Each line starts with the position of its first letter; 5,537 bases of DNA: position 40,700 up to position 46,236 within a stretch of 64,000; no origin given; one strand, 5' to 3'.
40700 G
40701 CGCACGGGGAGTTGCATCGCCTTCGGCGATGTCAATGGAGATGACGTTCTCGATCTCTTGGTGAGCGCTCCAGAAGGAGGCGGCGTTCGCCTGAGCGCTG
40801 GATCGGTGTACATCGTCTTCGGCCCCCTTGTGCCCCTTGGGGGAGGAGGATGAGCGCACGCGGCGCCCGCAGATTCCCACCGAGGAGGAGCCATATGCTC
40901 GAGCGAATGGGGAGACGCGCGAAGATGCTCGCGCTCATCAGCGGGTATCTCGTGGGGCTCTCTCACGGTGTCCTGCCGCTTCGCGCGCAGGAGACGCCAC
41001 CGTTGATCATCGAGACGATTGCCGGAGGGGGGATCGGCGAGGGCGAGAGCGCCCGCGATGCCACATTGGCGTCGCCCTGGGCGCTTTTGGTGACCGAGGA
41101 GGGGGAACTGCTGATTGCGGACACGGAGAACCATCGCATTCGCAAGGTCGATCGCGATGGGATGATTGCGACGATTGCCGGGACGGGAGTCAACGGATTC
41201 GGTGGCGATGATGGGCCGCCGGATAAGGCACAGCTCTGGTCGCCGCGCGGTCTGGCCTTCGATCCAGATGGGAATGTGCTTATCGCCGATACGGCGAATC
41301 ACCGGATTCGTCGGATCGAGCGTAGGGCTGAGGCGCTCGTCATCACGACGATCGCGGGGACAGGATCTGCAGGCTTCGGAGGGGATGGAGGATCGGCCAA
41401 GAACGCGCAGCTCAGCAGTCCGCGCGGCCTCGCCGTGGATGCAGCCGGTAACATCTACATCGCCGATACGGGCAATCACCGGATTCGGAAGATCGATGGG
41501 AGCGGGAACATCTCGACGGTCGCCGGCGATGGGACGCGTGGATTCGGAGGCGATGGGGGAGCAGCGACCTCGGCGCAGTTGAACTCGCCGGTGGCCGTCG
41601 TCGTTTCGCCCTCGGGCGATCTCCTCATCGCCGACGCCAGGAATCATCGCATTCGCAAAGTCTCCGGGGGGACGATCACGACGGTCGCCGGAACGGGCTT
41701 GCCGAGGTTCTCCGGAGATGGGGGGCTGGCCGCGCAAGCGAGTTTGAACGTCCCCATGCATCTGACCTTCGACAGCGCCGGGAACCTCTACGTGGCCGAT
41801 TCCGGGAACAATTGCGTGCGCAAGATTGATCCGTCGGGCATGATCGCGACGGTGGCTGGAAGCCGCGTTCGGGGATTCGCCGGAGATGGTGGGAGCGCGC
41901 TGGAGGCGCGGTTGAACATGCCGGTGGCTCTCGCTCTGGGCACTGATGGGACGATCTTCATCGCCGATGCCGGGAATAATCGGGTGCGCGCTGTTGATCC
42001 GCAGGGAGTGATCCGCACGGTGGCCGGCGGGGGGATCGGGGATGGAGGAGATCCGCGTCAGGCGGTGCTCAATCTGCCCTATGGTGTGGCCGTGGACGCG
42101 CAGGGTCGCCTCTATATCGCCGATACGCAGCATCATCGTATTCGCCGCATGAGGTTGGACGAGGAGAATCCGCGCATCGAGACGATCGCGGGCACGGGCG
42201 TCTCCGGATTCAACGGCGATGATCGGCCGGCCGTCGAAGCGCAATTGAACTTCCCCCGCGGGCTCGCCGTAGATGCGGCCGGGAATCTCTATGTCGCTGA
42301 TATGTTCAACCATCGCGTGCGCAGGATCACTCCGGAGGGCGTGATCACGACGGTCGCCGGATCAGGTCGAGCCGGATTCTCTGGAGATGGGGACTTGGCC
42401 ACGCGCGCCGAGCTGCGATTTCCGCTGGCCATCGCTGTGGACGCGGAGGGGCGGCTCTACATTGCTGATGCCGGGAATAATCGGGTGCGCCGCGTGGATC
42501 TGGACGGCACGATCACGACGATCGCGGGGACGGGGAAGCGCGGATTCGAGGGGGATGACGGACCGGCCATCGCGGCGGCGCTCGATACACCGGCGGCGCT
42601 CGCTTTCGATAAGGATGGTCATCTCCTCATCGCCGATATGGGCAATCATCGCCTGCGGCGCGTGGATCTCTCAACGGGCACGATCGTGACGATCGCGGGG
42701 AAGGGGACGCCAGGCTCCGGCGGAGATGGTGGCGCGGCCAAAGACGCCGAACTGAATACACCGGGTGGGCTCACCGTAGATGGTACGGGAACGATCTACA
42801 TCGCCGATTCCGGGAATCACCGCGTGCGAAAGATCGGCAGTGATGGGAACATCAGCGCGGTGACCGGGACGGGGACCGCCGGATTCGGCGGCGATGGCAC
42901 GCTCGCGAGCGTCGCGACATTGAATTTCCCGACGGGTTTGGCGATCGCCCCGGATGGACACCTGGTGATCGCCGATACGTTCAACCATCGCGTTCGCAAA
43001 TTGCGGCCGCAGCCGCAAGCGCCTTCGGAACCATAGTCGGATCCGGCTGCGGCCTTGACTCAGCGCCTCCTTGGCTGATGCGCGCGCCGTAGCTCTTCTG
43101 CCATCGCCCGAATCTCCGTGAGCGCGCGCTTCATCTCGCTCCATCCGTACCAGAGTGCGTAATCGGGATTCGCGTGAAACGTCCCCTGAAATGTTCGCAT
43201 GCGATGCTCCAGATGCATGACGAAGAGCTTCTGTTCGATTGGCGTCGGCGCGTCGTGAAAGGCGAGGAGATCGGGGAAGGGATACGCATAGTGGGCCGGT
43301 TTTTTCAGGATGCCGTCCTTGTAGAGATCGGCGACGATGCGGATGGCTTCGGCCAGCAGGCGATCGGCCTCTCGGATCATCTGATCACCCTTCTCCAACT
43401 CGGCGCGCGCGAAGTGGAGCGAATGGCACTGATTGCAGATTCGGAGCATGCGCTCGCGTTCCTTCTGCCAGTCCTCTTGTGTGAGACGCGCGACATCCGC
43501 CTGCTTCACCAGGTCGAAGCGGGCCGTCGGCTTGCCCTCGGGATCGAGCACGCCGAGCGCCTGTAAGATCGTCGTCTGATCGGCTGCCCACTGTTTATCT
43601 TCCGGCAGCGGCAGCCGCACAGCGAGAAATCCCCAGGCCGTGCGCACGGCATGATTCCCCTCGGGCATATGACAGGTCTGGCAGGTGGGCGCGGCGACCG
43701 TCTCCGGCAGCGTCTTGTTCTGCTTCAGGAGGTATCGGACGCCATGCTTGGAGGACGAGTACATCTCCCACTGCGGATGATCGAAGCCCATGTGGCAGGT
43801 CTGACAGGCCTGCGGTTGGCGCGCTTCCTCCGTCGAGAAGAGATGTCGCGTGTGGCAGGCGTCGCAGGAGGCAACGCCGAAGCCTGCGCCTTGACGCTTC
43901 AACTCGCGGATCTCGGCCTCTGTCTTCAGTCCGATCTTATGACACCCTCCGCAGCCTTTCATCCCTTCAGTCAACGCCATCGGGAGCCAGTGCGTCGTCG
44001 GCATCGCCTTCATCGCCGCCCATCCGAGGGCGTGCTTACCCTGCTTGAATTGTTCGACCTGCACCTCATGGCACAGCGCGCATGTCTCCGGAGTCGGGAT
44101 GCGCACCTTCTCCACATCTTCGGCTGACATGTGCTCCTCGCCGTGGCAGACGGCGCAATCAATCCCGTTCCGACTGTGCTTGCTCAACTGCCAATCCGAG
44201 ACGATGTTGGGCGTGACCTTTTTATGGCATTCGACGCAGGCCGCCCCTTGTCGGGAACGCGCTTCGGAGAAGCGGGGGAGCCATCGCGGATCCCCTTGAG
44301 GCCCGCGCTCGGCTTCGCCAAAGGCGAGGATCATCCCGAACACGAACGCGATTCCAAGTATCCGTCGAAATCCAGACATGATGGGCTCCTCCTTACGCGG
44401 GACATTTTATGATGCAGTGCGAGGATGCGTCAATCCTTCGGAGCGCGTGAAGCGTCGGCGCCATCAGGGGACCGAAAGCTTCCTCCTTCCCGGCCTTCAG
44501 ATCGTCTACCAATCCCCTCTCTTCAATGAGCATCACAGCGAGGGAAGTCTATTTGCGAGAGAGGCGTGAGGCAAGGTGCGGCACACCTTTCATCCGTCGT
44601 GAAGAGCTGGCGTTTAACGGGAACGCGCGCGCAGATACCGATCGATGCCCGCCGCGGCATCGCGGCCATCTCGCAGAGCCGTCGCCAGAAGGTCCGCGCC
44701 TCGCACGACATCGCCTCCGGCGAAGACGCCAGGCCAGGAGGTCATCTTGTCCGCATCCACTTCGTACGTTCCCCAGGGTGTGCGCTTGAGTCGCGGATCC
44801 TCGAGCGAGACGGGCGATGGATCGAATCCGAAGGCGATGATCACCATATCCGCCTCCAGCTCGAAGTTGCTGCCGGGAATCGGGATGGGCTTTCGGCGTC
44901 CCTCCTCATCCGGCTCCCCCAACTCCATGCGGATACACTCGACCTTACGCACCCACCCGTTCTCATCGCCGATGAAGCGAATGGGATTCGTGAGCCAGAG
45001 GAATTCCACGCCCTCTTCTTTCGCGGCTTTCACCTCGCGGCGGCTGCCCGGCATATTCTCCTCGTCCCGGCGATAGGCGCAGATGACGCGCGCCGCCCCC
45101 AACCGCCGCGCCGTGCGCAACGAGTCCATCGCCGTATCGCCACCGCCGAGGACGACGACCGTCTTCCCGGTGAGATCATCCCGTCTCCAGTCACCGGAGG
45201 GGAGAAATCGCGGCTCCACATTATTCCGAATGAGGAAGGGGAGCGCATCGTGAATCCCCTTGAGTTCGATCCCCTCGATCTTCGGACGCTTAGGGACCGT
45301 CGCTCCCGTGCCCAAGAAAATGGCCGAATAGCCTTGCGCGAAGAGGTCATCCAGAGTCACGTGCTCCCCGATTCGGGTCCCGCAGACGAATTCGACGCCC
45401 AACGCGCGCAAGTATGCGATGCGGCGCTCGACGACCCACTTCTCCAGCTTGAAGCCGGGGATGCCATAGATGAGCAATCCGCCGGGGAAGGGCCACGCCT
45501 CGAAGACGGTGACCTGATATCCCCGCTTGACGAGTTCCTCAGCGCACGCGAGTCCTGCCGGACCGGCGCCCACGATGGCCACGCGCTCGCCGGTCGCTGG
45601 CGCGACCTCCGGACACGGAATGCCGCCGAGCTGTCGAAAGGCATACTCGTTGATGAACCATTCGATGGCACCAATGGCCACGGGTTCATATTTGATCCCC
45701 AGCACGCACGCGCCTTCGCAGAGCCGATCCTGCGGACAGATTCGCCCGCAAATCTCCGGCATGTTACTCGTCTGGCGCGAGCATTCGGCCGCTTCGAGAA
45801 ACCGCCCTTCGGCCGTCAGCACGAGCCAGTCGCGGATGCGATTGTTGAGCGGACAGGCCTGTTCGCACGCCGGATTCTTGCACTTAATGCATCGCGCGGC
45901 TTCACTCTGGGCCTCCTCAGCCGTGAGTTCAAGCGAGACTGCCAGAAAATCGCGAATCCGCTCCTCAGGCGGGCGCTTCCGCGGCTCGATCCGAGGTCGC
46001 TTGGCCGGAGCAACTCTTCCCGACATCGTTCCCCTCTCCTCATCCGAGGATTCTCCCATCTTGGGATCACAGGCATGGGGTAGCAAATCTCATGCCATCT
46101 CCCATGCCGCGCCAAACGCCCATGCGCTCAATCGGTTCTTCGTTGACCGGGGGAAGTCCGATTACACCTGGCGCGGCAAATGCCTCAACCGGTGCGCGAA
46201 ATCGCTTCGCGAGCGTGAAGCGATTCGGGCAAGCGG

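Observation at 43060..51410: Rieske/cytochrome b locus with multiheme cytochromes, an HAO-like octaheme protein and a GltD/NfnB-like flavoprotein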

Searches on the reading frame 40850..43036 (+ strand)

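Call 4: search_protein_families(library=pfam, proteins=[window:40850-43036:+], max_evalue=0.01)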
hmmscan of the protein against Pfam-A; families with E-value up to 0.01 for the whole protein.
window:40850-43036:+ (728 aa): 14 families
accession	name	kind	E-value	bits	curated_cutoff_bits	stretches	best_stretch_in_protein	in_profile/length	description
PF01436.27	NHL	-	1.7e-92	299.5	20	12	188-214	1-27/28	NHL repeat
PF25021.1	TEN_NHL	-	1.1e-88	298.1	27.1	12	178-227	131-178/357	Teneurin NHL domain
PF08450.18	SGL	-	3.9e-29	102.4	26.3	3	366-501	96-218/246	SMP-30/Gluconolactonase/LRE-like region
PF13449.12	Phytase-like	-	9.8e-19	68.8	27.6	0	527-556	72-101/284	Esterase-like activity of phytase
PF06739.17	SBBP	-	5.7e-17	61.8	20.5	0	185-205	10-29/38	Beta-propeller repeat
PF24684.1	Vgb_lyase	-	2.6e-16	59.7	50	1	468-557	182-257/290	Virginiamycin B lyase family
PF22701.2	Mala_s_1-like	-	2e-15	57.5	27.5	0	527-616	92-167/195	Mal s 1 allergenic protein-like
PF07494.17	Reg_prop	-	1.1e-08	34.7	20.4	0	527-539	9-21/24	Two component regulator propeller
PF23500.1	DUF7133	-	6.4e-08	32.7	27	0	294-320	21-47/385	Domain of unknown function (DUF7133)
PF05787.19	PhoX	-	4e-07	30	24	0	179-226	419-469/515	Alkaline phosphatase PhoX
PF06977.17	SdiA-regulated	-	0.00082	19.1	21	0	187-205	221-239/249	SdiA-regulated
PF14485.11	DUF4431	-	0.0029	17.8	24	0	415-430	22-37/48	Domain of unknown function (DUF4431)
PF02393.21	US22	-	0.0043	17.5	35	0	520-549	75-105/124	US22 like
PF20067.5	SSL_N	-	0.0093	16.2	18.9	0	527-541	25-39/46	Strictosidine synthase-like, N-terminal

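Call 5: search_protein_families(library=ncbifam, proteins=[window:40850-43036:+], max_evalue=0.01)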
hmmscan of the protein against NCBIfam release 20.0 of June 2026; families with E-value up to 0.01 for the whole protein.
window:40850-43036:+ (728 aa): 7 families
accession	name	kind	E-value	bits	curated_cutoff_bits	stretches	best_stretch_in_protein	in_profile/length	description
NF035926.1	scyF_NHL_VPEP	equivalog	1.1e-56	192.6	350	5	360-573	106-297/376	scytonemin biosynthesis PEP-CTERM protein ScyF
NF033206.1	ScyE_fam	subfamily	7.4e-42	144.1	80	5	525-561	142-177/333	ScyD/ScyE family protein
TIGR02604.1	Piru_Ver_Nterm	subfamily_domain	2.4e-18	66.7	122.2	0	407-446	13-52/367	PVC-type heme-binding CxxCH protein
NF047494.1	Lepto_SBBP_lipo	equivalog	4.1e-09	35.6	400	1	134-215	133-214/466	SBBP repeat beta-propeller lipoprotein, LipL53 family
NF047780.1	LIC12708_fam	subfamily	0.00013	20.9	150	0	418-486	66-139/391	LIC_12708 family protein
NF000022.1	stregra_B_VgbA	exception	0.00022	20.4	600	0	525-557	17-49/299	streptogramin B lyase Vgb(A)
TIGR02276.1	beta_rpt_yvtn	repeat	0.00081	19.3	27.85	0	312-334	5-29/42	beta-propeller repeat protein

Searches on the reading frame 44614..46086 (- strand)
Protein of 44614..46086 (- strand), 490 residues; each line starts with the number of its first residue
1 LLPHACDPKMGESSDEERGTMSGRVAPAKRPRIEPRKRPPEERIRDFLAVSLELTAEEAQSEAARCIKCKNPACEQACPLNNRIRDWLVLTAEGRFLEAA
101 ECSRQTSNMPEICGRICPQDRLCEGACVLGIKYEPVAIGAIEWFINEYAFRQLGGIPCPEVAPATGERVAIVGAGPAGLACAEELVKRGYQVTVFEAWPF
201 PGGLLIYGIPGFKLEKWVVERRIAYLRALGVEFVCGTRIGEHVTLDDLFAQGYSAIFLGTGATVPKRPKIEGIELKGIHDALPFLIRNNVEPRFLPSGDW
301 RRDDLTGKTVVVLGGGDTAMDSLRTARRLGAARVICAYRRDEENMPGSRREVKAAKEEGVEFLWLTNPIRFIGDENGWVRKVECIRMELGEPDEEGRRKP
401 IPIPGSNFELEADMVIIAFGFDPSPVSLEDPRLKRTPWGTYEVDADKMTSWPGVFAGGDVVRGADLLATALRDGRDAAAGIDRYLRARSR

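Call 4: search_protein_families(library=pfam, proteins=[window:44614-46086:-], max_evalue=0.01)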
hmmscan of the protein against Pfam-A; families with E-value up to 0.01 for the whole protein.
window:44614-46086:- (490 aa): 19 families
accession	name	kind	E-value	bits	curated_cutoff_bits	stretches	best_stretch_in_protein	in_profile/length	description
PF14691.11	Fer4_20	-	1.7e-34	118.5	25.8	1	44-151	2-110/113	Dihydroprymidine dehydrogenase domain II, 4Fe-4S cluster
PF07992.20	Pyr_redox_2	-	2e-31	110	26.1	1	168-474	2-291/291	Pyridine nucleotide-disulphide oxidoreductase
PF00070.33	Pyr_redox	-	6.1e-12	46.3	22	2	168-197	1-30/82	Pyridine nucleotide-disulphide oxidoreductase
PF13450.12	NAD_binding_8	-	3.6e-09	37.2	21.9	1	171-204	1-34/68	NAD(P)-binding Rossmann-like domain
PF13738.12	Pyr_redox_3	-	1e-08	35.2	30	1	171-196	2-28/305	Pyridine nucleotide-disulphide oxidoreductase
PF01266.30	DAO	-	2.5e-07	31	27.9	1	168-202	1-35/353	FAD dependent oxidoreductase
PF01946.23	Thi4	-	1.6e-05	24.7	26.2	1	169-231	20-82/235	Thi4 family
PF13241.12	NAD_binding_7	-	2.6e-05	25.2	22.1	0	165-195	6-36/104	Putative NAD(P)-binding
PF03486.20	HI0933_like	-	3.2e-05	23.9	50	1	168-198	2-32/244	HI0933-like protein Rossmann domain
PF01494.25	FAD_binding_3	-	5.8e-05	22.9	22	1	169-198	4-33/349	FAD binding domain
PF01262.27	AlaDh_PNT_C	-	8.8e-05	22.5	23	0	160-196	25-58/214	Alanine dehydrogenase/PNT, C-terminal domain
PF01593.30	Amino_oxidase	-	0.0001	22.1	19.8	1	177-204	2-29/443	Flavin containing amine oxidoreductase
PF12831.13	FAD_oxidored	-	0.00038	20.3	27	1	169-209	2-42/416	FAD dependent oxidoreductase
PF02826.25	2-Hacid_dh_C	-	0.00041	20.2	25.1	0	301-343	30-71/178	D-isomer specific 2-hydroxyacid dehydrogenase, NAD binding domain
PF00890.30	FAD_binding_2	-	0.00066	19.4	20.4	1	169-197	2-30/414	FAD binding domain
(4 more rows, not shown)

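Call 5: search_protein_families(library=ncbifam, proteins=[window:44614-46086:-], max_evalue=0.01)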
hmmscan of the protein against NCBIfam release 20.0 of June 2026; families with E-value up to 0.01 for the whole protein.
window:44614-46086:- (490 aa): 74 families (the best 25 are shown)
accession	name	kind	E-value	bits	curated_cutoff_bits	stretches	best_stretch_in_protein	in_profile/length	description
TIGR01318.1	gltD_gamma_fam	subfamily_domain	1.7e-148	495.1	482.95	1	29-486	5-466/467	glutamate synthase, small subunit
NF009414.0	PRK12778.1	equivalog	2e-141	472.7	1103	1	26-487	290-751/752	bifunctional dihydroorotate dehydrogenase B NAD binding subunit/NADPH-dependent glutamate synthase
NF009408.0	PRK12769.1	equivalog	2.7e-140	468.6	1003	1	28-488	189-654/659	formate-dependent uric acid utilization protein AegA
TIGR01316.1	gltA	equivalog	3.8e-135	451.2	471.75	1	39-485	1-449/449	NADPH-dependent glutamate synthase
NF009451.0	PRK12809.1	equivalog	1.4e-119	400.2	1154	1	10-480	155-629/639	formate-dependent uric acid utilization protein YgfT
NF009410.0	PRK12771.1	subfamily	6.5e-108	361.7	516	2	71-488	47-448/566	NAD(P)-binding protein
TIGR01317.1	GOGAT_sm_gam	subfamily_domain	2.4e-102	343.3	447.7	1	34-487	12-480/485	glutamate synthase small subunit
NF009413.0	PRK12775.1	equivalog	2.7e-101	340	1895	1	37-487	304-756/1006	putative trifunctional 2-polyprenylphenol hydroxylase/glutamate synthase subunit beta/ferritin domain-containing protein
NF009454.0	PRK12814.1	equivalog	3.7e-94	316.4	916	1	73-488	103-503/657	putative NADPH-dependent glutamate synthase small subunit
NF009415.0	PRK12779.1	equivalog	5.9e-84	282.6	1519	1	74-481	210-622/944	putative bifunctional glutamate synthase subunit beta/2-polyprenylphenol hydroxylase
NF009409.0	PRK12770.1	subfamily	1.2e-76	258.1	343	1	158-488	10-353/360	putative glutamate synthase subunit beta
NF010590.0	PRK13984.1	equivalog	8.4e-75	252.1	946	1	31-488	157-609/611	putative oxidoreductase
TIGR03315.1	Se_ygfK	equivalog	2.9e-65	220.3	835.3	1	68-481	441-835/1012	putative selenate reductase subunit YgfK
NF045663.1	diclust_near_Sec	equivalog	9.4e-35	119.9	530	1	58-264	4-201/759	pyridine nucleotide-disulfide oxidoreductase/dicluster-binding protein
TIGR01292.1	TRX_reduct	equivalog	3.1e-14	52.5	343.45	1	307-485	141-300/300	thioredoxin-disulfide reductase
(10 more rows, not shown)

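Call 24: find_related_loci(query=window:44614-46026:-, collection=metagenome_contigs, flank=10000)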
Query window:44614-46026:- (470 aa) in metagenome_contigs; peptide patterns used: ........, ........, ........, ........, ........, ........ (x = any residue, [..] = any of these).
312 stretches matched a pattern; 121 encode a relative of the query (tblastn E <= 1e-3); the best 80 are kept; 80 distinct loci.
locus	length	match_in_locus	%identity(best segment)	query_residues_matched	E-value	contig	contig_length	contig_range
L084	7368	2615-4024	97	1-470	0e+0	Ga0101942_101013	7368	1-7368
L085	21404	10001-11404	95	1-468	0e+0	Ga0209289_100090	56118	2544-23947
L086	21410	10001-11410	93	1-470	0e+0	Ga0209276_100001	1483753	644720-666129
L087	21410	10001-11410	89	1-470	0e+0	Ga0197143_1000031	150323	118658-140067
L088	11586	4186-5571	67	9-470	0e+0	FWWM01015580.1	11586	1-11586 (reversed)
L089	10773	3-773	97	214-470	1e-162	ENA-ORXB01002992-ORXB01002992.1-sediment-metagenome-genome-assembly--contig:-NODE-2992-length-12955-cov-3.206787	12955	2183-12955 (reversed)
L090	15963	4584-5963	48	15-468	2e-133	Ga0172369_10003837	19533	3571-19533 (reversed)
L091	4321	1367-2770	48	1-470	4e-134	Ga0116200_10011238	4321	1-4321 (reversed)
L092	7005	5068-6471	48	1-470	8e-132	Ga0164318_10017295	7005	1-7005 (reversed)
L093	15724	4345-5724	46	9-466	1e-129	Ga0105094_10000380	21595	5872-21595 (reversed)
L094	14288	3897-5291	48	3-467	4e-129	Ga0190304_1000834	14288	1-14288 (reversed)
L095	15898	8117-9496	46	9-466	1e-128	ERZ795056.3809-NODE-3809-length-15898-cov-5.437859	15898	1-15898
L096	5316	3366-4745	47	9-466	1e-129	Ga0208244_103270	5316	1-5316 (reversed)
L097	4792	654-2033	46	9-466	4e-130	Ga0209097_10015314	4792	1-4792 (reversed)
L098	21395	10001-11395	46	8-465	2e-128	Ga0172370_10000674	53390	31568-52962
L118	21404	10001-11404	44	3-467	5e-123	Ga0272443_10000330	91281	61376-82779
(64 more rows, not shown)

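Call 48: search_solved_structures(query=window:44614-46026:-, max_evalue=1e-20)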
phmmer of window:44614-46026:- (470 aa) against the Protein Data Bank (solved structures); distinct sequences matched with E-value up to 1e-20: 12.
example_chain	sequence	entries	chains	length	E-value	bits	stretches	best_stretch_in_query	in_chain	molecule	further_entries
6s6s_G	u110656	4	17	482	8.6e-121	407.1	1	14-469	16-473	Glutamate synthase [NADPH] small chain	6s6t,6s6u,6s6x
2vdc_G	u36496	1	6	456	6.2e-117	394.3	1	26-469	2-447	GLUTAMATE SYNTHASE [NADPH] SMALL CHAIN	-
4ylf_B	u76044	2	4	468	2.2e-116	392.5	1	14-466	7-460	Dihydropyrimidine dehydrogenase subunit A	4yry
5jca_L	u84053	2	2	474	4e-106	358.7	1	11-466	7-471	NADH-dependent Ferredoxin:NADP Oxidoreductase (NfnI) subunit alpha | NADH-dependent Ferredoxin:NADP Oxidoreductase subunit alpha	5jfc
5vj7_A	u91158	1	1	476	4.6e-103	348.6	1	11-467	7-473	Oxidoreductase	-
9n5u_A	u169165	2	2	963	5.9e-86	292.2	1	49-468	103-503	NfnA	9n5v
9bov_A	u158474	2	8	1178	6.5e-81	275.5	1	24-468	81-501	Molybdopterin oxidoreductase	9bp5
8oh5_C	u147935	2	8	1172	2.4e-77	263.7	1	49-466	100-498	Formate dehydrogenase-O, major subunit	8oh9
7mfm_I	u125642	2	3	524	2.2e-70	240.8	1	12-467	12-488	Glutamate synthase (NADPH) small chain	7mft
7m31_A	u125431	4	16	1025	9.8e-56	192.5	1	38-468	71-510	Dihydropyrimidine dehydrogenase [NADP(+)]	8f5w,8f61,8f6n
1h7x_A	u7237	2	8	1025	9.8e-56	192.5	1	38-468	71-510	DIHYDROPYRIMIDINE DEHYDROGENASE | Dihydropyrimidine dehydrogenase [NADP(+)]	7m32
1gt8_A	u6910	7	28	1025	9.8e-56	192.5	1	38-468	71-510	DIHYDROPYRIMIDINE DEHYDROGENASE | Dihydropyrimidine dehydrogenase [NADP(+)]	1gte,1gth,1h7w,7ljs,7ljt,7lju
